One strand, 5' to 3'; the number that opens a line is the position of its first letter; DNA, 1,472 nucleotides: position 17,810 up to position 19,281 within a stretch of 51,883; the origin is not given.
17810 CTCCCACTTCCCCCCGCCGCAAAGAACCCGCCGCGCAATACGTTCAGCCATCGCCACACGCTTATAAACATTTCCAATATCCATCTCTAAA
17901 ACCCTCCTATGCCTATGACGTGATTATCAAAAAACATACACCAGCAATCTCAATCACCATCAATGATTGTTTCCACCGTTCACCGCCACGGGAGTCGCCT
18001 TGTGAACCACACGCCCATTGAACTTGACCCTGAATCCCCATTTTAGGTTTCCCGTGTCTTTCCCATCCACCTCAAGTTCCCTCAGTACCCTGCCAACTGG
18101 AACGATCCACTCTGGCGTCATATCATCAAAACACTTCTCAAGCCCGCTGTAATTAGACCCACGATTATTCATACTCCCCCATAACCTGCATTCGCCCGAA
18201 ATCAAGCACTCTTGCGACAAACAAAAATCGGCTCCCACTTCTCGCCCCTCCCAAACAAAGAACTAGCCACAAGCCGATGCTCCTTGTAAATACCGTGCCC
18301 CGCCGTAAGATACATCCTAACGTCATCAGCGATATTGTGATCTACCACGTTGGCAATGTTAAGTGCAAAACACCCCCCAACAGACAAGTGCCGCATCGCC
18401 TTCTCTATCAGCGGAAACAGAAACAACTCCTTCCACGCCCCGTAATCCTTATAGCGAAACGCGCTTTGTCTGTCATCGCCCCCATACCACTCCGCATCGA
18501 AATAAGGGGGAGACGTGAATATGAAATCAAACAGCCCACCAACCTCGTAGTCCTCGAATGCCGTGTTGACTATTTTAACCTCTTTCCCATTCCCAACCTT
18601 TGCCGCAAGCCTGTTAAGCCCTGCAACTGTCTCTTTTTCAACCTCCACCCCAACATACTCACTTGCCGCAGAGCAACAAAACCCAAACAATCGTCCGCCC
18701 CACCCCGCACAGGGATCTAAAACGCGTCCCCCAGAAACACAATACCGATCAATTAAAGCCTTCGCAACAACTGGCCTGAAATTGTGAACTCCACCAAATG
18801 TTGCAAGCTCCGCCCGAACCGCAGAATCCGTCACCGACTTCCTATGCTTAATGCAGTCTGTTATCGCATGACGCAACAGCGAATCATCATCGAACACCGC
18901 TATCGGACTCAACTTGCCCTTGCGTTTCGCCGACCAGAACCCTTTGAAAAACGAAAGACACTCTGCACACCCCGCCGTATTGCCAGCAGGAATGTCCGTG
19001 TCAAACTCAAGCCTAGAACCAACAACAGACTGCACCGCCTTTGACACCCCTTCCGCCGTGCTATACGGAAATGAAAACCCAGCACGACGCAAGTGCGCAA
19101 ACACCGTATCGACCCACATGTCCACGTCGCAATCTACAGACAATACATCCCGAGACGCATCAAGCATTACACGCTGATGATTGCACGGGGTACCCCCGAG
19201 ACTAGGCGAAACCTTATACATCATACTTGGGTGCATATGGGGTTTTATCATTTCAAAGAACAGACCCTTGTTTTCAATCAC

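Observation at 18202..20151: Single ORF fusing HTH repeats, a two-motif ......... endonuclease and an SPPY DNA methyltransferase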

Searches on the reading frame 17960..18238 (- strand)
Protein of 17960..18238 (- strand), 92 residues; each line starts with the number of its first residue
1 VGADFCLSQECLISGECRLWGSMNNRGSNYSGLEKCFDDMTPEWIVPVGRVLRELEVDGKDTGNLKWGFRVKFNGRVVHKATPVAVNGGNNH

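Call 55: search_protein_families(library=phrogs, proteins=[window:17960-18238:-], max_evalue=0.001)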
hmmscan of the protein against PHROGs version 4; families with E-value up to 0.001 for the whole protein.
window:17960-18238:- (92 aa): 0 families

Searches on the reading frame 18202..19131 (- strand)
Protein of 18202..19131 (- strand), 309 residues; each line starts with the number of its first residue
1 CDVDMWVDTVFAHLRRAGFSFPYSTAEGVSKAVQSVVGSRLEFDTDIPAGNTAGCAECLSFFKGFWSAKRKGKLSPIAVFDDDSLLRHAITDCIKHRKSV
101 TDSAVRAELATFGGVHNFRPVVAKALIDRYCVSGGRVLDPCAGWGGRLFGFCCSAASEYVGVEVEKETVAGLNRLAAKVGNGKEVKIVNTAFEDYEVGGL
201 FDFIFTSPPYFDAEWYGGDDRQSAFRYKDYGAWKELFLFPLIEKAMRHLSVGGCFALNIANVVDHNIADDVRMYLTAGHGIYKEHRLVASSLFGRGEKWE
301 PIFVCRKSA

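Call 39: search_solved_structures(query=A3, max_evalue=1, show_alignments=2)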
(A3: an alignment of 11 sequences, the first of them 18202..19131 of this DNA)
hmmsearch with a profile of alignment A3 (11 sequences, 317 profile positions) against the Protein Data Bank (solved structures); distinct sequences matched with E-value up to 1: 31.
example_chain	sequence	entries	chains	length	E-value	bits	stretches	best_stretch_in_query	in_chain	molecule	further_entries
2zie_A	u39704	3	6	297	1.4e-05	27.8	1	203-271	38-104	Putative modification methylase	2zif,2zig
8s9n_A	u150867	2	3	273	0.00013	24.6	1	197-274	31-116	DNA cytosine-N4 methyltransferase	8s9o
8s9m_A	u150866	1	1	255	0.00016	24.4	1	201-274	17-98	DNA cytosine-N4 methyltransferase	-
1ri1_A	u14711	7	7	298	0.00085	21.9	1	102-183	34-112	mRNA CAPPING ENZYME | mRNA cap guanine-N7 methyltransferase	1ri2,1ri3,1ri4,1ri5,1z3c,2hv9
3lpm_A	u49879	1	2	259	0.0042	19.7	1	135-258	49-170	Putative methyltransferase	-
2zul_A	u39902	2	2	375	0.0091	18.6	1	135-216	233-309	Probable ribosomal RNA small subunit methyltransferase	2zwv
3dmf_A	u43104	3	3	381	0.0094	18.5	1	135-216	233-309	Probable ribosomal RNA small subunit methyltransferase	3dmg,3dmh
2fhp_A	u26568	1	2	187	0.013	18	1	135-225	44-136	methylase, putative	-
3h1s_A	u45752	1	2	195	0.023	17.2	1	75-133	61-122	Superoxide dismutase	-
9c3u_A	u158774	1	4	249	0.031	16.8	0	202-248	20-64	Methyltransferase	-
8urk_A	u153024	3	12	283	0.04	16.4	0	202-248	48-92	Methyltransferase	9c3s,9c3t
7qw5_A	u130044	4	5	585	0.052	16.1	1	122-230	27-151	Modification methylase BseCI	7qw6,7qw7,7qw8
8hf0_C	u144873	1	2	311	0.058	15.9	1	12-80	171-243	LD06392p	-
7v6b_B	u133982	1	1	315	0.059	15.9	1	12-80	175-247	R2D2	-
9mg5_A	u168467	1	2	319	0.067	15.7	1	108-173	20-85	mRNA cap guanine-N7 methyltransferase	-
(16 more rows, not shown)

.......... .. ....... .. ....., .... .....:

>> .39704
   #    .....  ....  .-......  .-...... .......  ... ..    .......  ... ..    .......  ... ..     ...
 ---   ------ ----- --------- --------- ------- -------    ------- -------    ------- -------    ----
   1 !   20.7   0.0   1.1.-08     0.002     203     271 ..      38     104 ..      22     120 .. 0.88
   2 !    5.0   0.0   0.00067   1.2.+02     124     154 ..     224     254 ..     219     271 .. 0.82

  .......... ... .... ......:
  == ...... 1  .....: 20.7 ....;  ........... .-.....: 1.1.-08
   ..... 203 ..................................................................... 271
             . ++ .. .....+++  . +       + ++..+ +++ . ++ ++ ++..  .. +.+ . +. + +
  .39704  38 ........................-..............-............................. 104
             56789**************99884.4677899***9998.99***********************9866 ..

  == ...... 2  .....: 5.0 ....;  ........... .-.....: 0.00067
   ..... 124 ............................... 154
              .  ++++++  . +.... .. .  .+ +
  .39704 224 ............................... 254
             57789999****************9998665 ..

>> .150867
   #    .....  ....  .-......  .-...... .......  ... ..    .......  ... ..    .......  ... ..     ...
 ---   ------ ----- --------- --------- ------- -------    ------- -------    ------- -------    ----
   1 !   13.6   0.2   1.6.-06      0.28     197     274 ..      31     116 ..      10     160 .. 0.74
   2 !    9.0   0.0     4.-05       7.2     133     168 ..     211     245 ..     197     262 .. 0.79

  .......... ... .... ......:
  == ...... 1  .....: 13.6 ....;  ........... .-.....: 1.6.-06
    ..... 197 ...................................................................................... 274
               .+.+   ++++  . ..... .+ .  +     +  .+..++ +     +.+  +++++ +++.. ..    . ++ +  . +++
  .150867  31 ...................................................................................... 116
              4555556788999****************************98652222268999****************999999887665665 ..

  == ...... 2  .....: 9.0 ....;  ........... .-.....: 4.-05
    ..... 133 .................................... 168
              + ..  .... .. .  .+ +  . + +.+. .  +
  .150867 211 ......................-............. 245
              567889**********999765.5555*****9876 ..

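Call 72: search_protein_families(library=ncbifam, proteins=[window:18202-19131:-], max_evalue=0.01)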
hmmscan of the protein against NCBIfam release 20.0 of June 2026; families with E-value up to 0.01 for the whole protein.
window:18202-19131:- (309 aa): 1 family
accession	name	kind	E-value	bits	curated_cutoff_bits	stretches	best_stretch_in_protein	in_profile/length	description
NF010253.0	PRK13699.1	subfamily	0.0049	16.6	244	0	124-178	154-208/226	DNA methyltransferase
